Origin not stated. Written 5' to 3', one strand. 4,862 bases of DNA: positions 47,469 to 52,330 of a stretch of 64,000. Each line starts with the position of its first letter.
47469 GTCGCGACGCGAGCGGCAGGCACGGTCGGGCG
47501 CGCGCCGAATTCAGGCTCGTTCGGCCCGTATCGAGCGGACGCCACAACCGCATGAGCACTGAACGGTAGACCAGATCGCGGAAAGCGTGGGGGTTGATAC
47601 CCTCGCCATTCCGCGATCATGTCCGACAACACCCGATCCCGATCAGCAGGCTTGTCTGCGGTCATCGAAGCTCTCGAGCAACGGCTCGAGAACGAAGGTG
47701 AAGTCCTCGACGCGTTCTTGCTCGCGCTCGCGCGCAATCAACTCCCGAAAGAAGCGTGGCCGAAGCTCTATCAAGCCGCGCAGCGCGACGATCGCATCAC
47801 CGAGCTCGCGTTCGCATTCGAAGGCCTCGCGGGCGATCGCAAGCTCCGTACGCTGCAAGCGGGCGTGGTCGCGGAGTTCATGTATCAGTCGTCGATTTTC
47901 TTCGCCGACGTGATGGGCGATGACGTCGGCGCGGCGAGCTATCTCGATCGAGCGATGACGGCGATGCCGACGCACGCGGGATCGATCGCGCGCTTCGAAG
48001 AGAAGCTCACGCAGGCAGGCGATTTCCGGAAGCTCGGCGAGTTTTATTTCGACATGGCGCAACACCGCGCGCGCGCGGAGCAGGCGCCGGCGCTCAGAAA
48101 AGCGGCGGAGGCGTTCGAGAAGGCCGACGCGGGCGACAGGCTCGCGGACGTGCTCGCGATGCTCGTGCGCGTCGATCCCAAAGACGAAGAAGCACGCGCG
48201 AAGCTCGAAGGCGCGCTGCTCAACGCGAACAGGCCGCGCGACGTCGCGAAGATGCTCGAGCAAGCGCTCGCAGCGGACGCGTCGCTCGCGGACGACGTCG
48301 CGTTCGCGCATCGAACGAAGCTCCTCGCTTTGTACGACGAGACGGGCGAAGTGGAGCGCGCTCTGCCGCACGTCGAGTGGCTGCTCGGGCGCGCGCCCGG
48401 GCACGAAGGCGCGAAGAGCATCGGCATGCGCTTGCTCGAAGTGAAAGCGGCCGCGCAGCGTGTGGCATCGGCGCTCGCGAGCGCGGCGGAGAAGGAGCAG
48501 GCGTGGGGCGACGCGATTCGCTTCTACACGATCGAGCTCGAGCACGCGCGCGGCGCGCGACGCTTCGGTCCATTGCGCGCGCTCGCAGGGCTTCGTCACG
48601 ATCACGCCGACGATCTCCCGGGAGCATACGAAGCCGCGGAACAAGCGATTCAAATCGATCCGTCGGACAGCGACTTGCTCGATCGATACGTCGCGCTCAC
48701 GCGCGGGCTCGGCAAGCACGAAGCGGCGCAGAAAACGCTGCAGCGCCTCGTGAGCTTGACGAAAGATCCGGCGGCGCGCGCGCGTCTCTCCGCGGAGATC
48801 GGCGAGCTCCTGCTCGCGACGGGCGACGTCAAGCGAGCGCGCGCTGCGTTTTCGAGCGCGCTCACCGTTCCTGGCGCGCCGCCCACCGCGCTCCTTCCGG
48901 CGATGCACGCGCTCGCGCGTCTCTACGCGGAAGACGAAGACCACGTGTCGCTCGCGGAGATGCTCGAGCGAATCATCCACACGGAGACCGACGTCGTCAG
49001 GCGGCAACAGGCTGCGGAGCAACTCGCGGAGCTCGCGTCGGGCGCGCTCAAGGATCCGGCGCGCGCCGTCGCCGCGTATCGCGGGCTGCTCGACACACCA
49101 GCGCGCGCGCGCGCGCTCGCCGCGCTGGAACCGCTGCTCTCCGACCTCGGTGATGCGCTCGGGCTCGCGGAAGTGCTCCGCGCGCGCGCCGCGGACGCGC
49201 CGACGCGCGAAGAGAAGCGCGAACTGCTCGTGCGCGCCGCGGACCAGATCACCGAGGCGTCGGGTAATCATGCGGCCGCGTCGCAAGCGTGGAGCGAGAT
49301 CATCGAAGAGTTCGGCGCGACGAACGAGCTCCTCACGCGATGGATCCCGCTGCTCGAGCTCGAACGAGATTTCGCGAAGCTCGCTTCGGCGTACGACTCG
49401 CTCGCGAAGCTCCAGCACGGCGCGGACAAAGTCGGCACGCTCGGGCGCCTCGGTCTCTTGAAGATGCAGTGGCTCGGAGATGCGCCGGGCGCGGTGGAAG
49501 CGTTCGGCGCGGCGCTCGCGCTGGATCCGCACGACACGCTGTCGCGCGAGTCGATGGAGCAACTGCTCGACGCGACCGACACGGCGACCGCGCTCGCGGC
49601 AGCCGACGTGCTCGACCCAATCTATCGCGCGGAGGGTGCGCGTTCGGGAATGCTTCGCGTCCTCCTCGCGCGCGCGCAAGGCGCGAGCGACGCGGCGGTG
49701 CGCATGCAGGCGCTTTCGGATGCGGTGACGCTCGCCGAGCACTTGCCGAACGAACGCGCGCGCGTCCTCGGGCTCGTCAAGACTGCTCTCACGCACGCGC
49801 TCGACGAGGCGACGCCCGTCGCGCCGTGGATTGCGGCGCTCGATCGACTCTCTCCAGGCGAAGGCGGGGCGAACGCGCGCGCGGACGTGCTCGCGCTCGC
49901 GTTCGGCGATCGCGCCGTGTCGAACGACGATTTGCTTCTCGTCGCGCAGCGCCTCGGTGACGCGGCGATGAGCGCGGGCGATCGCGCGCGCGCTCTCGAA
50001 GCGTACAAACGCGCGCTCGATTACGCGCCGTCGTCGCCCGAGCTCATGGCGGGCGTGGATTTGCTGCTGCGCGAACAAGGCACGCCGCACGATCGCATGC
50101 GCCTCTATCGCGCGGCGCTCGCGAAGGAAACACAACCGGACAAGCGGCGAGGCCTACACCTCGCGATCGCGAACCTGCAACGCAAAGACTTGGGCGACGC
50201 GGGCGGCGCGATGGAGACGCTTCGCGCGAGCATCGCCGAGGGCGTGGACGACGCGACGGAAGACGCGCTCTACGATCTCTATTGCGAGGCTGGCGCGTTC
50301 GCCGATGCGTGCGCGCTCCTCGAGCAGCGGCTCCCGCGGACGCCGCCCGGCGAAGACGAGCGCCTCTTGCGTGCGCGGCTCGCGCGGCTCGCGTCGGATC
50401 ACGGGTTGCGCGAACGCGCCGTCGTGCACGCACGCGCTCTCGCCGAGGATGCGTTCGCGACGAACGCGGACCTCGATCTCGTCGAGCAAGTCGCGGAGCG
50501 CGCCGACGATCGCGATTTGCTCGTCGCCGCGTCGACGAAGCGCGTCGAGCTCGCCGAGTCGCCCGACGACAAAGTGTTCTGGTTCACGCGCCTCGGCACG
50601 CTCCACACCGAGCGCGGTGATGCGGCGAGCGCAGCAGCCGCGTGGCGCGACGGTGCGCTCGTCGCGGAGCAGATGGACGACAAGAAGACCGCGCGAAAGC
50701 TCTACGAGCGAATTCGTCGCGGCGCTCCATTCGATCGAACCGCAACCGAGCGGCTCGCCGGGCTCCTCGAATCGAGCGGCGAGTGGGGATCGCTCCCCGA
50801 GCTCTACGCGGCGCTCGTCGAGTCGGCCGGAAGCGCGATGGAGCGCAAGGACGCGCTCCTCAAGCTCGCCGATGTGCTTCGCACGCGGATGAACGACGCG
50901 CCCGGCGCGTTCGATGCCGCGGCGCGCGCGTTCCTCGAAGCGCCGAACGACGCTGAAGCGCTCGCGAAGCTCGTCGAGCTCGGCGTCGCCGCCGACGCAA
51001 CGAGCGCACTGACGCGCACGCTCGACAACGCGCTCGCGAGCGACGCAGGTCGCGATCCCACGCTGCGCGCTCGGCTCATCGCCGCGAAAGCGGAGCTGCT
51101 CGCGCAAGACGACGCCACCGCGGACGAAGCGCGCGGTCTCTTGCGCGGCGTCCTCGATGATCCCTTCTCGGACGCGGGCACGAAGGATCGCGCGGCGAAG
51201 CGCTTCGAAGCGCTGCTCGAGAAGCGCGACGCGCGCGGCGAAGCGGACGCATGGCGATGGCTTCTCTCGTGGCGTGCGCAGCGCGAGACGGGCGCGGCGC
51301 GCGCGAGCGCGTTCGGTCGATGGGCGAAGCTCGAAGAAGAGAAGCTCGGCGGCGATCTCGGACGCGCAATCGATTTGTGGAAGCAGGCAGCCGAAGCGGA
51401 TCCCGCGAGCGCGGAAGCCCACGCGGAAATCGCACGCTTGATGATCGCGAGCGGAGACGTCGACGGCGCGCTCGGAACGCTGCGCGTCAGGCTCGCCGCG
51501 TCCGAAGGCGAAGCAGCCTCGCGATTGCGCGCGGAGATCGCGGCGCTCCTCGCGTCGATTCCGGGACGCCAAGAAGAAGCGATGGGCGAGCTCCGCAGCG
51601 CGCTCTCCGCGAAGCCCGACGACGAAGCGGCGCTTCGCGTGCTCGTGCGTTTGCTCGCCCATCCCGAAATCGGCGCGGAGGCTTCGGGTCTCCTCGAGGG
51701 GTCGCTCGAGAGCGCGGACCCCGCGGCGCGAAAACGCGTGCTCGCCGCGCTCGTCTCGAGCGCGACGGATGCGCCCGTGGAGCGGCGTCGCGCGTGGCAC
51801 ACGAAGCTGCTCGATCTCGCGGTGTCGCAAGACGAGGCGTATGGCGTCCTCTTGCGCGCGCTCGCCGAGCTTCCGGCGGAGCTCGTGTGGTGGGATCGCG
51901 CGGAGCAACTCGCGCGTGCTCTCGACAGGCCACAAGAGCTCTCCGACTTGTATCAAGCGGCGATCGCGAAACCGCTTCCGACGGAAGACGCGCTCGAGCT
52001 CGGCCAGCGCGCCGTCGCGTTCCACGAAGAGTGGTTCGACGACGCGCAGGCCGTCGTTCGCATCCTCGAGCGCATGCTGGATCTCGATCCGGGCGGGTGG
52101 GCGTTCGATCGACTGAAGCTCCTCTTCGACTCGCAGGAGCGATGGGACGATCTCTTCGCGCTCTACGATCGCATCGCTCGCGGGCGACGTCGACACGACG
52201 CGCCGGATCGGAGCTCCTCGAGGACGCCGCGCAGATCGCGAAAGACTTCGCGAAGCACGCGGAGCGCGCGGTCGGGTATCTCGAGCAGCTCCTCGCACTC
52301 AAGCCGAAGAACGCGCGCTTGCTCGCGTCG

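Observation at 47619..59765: Giant ~4000-aa TPR/alpha-solenoid protein with an internal cluster of compensating frameshifts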

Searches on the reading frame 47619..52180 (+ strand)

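Call 5: search_protein_families(library=pfam, proteins=[window:47619-52180:+], max_evalue=0.01)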
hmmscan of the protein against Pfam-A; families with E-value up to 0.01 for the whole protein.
window:47619-52180:+ (1520 aa): 11 families
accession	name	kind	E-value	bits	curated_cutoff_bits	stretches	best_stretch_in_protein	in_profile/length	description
PF13414.12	TPR_11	-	3.6e-11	43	26.8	0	1244-1272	7-35/42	TPR repeat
PF07719.23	TPR_2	-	1.5e-08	34.5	27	1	777-805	5-33/34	Tetratricopeptide repeat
PF14559.12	TPR_19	-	2.6e-07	31.3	25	2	1245-1307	5-68/68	Tetratricopeptide repeat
PF00515.34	TPR_1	-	3.7e-06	27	27.8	0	778-805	6-33/34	Tetratricopeptide repeat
PF13181.12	TPR_8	-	8.8e-06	25.9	25.7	0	777-805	5-33/34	Tetratricopeptide repeat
PF13431.12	TPR_17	-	2.8e-05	24.5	24.4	0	1253-1285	1-33/34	Tetratricopeptide repeat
PF13176.12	TPR_7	-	0.0012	19.2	27.9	0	778-807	4-35/36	Tetratricopeptide repeat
PF23914.1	TPR_CcmH_CycH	-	0.0014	18.9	42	1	779-873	56-152/158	Cytochrome c-type biogenesis protein H TPR domain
PF25064.1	ARM_TT21_5th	-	0.0034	18.1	27.8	0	332-391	16-75/117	TT21 fifth ARM repeats domain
PF13432.12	TPR_16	-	0.0043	17.9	32.7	1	363-415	9-58/65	Tetratricopeptide repeat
PF10602.15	RPN7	-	0.0074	16.4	29.6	0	777-806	40-69/174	26S proteasome subunit RPN7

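Call 6: search_protein_families(library=ncbifam, proteins=[window:47619-52180:+], max_evalue=0.01)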
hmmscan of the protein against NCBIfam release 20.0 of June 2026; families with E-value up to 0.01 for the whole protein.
window:47619-52180:+ (1520 aa): 4 families
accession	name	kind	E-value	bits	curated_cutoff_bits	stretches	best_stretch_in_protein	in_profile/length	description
TIGR02521.1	type_IV_pilW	equivalog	6e-08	32.5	154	2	326-473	40-179/234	type IV pilus biogenesis/stability protein PilW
NF040959.1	MamA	equivalog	6.4e-08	32.3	200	0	1245-1336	51-139/204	magnetosome protein MamA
TIGR02917.1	PEP_TPR_lipo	equivalog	1.9e-05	22.7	312.2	2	1245-1355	581-688/899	XrtA/PEP-CTERM system TPR-repeat protein PrsT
NF002725.1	PRK02603.1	equivalog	0.00067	19.7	143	0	780-823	79-122/173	photosystem I assembly protein Ycf3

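Call 7: find_homologous_proteins(query=window:47619-52180:+, max_evalue=1e-10)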
Query window:47619-52180:+ (1520 aa): 144 proteins with E <= 1e-10 among 8000 candidates; the best 120 are listed.
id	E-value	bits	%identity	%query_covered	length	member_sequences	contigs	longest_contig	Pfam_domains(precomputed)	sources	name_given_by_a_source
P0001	0.0e+0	3195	100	100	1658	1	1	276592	PF14559.13,PF13414.13,PF00515.35,PF13181.13,PF07719.24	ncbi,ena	-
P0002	0.0e+0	2152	77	88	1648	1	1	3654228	PF14559.13,PF23914.2,PF13414.13,PF00515.35,PF13176.13,PF13428.13,PF07719.24,PF13174.13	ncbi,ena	-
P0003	0.0e+0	1552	53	100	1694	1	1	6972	PF14559.13,PF00515.35,PF13428.13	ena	-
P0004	0.0e+0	1532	76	63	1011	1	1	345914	PF14559.13,PF23914.2,PF13414.13,PF00515.35,PF13176.13,PF13428.13,PF13181.13,PF07719.24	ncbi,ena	-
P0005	0.0e+0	1236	70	57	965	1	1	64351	PF13181.13,PF07719.24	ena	-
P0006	1.4e-249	850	38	100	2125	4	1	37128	PF14559.13,PF13414.13,PF13176.13,PF13428.13,PF13181.13,PF07719.24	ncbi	-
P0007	3.4e-224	766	36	95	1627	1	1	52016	PF14559.13,PF13414.13,PF00515.35,PF13181.13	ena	-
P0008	9.5e-201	688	38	100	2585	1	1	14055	PF14559.13,PF13431.13,PF13414.13,PF00515.35,PF13181.13,PF25064.2,PF07719.24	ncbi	ncbi:MAG: tetratricopeptide repeat protein, partial [Byssovorax sp.]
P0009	4.0e-200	686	35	99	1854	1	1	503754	PF14559.13,PF13431.13,PF13414.13,PF00515.35,PF13176.13,PF13428.13,PF13181.13,PF25064.2,PF07719.24,PF13174.13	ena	-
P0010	4.6e-187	643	38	52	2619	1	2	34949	PF14559.13,PF13414.13,PF00515.35,PF13176.13,PF13428.13,PF13181.13,PF07719.24,PF13174.13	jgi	jgi:tetratricopeptide (TPR) repeat protein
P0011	1.2e-180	621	35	65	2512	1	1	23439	PF14559.13,PF13431.13,PF13414.13,PF00515.35,PF13181.13,PF07719.24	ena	-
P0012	4.6e-179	616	33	99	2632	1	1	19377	PF14559.13,PF13431.13,PF13414.13,PF00515.35,PF13176.13,PF13181.13,PF25064.2,PF07719.24,PF13174.13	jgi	jgi:hypothetical protein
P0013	1.3e-177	611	44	59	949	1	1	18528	PF13414.13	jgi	jgi:hypothetical protein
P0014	5.4e-177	609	35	99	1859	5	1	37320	PF14559.13,PF13414.13,PF00515.35,PF13176.13,PF13181.13,PF07719.24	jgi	jgi:tetratricopeptide (TPR) repeat protein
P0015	6.9e-126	440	41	47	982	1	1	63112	PF14559.13,PF23914.2,PF07719.24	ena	-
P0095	2.0e-14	71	32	15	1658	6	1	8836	PF14559.13,PF13431.13,PF00515.35,PF13424.13,PF13176.13,PF13432.13,PF13428.13,PF13181.13,PF25064.2,PF07719.24,PF13174.13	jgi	jgi:tetratricopeptide (TPR) repeat protein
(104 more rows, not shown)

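Call 8: find_encoding_contigs(protein=P0002, flank=10000, max_places=3)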
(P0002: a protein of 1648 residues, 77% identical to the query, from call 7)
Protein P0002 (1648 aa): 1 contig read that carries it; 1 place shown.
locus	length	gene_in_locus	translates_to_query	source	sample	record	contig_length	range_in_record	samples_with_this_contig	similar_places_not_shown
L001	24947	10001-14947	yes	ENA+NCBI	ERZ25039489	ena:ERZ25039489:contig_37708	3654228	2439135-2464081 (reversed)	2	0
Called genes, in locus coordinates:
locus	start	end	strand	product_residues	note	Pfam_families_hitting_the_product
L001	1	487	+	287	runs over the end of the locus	PF10118:Metal_hydrol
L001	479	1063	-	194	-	PF00210:Ferritin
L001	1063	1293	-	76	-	-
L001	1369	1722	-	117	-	PF00072:Response_reg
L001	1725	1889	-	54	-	-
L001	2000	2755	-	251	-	PF00512:HisKA, PF02518:HATPase_c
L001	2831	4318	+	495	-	PF00072:Response_reg, PF00158:Sigma54_activat, PF13191:AAA_16 (weak), PF14532:Sigma54_activ_2, PF07728:AAA_5, PF25601:AAA_lid_14, PF02954:HTH_8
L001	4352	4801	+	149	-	-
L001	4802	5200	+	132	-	PF04134:DCC1-like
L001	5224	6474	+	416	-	PF00155:Aminotran_1_2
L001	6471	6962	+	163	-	-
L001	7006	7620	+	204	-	PF04542:Sigma70_r2, PF04545:Sigma70_r4, PF08281:Sigma70_r4_2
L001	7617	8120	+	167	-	-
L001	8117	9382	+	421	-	PF26514:DUF8173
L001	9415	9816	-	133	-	-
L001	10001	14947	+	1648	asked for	PF07719:TPR_2 (faint), PF13176:TPR_7 (faint), PF13414:TPR_11 (faint), PF13428:TPR_14 (faint), PF23914:TPR_CcmH_CycH (faint), PF00515:TPR_1 (faint), PF13174:TPR_6 (faint), PF14559:TPR_19 (weak)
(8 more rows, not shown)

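Call 9: find_encoding_contigs(protein=P0001, flank=10000, max_places=3)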
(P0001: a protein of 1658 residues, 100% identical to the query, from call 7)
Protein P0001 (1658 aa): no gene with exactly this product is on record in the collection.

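Call 12: find_encoding_contigs(protein=P0004, flank=10000, max_places=2)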
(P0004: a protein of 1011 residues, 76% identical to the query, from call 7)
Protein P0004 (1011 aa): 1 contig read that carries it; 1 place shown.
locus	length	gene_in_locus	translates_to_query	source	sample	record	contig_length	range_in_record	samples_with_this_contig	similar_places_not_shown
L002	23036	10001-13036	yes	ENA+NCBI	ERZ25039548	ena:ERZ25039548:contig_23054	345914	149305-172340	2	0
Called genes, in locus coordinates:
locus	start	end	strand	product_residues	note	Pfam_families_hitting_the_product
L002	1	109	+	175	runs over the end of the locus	-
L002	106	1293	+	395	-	PF00069:Pkinase, PF07714:PK_Tyr_Ser-Thr, PF03109:ABC1 (faint), PF06293:Kdo (faint)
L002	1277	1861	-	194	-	PF00440:TetR_N, PF21943:TetR_C_46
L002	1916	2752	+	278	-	PF10118:Metal_hydrol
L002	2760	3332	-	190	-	PF00210:Ferritin, PF02915:Rubrerythrin (weak)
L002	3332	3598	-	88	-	-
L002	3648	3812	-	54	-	-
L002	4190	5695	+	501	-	PF00072:Response_reg, PF00158:Sigma54_activat, PF13191:AAA_16 (weak), PF14532:Sigma54_activ_2, PF07728:AAA_5, PF25601:AAA_lid_14, PF02954:HTH_8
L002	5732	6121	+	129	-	PF04134:DCC1-like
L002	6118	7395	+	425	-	PF00155:Aminotran_1_2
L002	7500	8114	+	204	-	PF04542:Sigma70_r2, PF08281:Sigma70_r4_2, PF04545:Sigma70_r4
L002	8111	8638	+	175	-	-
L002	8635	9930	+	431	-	PF26514:DUF8173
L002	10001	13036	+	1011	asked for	PF13428:TPR_14 (faint), PF14559:TPR_19 (faint), PF13176:TPR_7 (faint), PF00515:TPR_1 (faint), PF07719:TPR_2 (faint), PF13181:TPR_8 (faint), PF13414:TPR_11 (faint), PF23914:TPR_CcmH_CycH (faint)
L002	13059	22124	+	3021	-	-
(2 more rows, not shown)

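Call 13: find_encoding_contigs(protein=P0005, flank=10000, max_places=2)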
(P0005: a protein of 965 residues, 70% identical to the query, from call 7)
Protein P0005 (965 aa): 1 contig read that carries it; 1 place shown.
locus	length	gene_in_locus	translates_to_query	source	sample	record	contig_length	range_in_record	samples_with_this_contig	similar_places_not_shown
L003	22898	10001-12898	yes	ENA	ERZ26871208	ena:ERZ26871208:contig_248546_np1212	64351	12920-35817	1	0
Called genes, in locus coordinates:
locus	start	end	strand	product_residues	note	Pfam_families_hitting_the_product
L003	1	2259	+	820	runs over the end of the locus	PF01055:Glyco_hydro_31_2nd, PF21365:Glyco_hydro_31_3rd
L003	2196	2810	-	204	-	PF00440:TetR_N, PF21943:TetR_C_46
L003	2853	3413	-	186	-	PF00210:Ferritin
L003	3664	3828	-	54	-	-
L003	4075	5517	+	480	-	PF00072:Response_reg, PF00158:Sigma54_activat, PF13191:AAA_16 (weak), PF14532:Sigma54_activ_2, PF07728:AAA_5, PF25601:AAA_lid_14, PF02954:HTH_8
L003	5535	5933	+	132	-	PF04134:DCC1-like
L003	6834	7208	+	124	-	-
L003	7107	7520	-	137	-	-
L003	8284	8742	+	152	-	-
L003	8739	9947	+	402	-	PF26514:DUF8173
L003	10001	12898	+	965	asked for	PF07719:TPR_2 (faint), PF13181:TPR_8 (faint)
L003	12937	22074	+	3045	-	PF00515:TPR_1 (faint), PF07719:TPR_2 (faint), PF13176:TPR_7 (faint), PF13181:TPR_8 (faint), PF13414:TPR_11 (faint), PF14559:TPR_19 (weak), PF13429:TPR_15, PF14559:TPR_19, +4 more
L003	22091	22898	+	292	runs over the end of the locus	PF02091:tRNA-synt_2e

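Call 14: find_encoding_contigs(protein=P0003, flank=10000, max_places=2)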
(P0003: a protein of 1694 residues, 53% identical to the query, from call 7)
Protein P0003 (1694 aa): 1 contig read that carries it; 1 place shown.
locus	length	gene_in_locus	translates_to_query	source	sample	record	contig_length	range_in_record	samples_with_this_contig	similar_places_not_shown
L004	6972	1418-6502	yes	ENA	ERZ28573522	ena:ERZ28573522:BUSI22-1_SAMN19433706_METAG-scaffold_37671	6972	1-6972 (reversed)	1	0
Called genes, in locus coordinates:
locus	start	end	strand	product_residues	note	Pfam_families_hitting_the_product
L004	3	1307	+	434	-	?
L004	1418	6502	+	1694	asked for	PF13428:TPR_14 (faint), PF14559:TPR_19 (faint), PF00515:TPR_1 (faint)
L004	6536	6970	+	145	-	?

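Call 29: list_cluster_members(proteins=[P0001, P0002])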
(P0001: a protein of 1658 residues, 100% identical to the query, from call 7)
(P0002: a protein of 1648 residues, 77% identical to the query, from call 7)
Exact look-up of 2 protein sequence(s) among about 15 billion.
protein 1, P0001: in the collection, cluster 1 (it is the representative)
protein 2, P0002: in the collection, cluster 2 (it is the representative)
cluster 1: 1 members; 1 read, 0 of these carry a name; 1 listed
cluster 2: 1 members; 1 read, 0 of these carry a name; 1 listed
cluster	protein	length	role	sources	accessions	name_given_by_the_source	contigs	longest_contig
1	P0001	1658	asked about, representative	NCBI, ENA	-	-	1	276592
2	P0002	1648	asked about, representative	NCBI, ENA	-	-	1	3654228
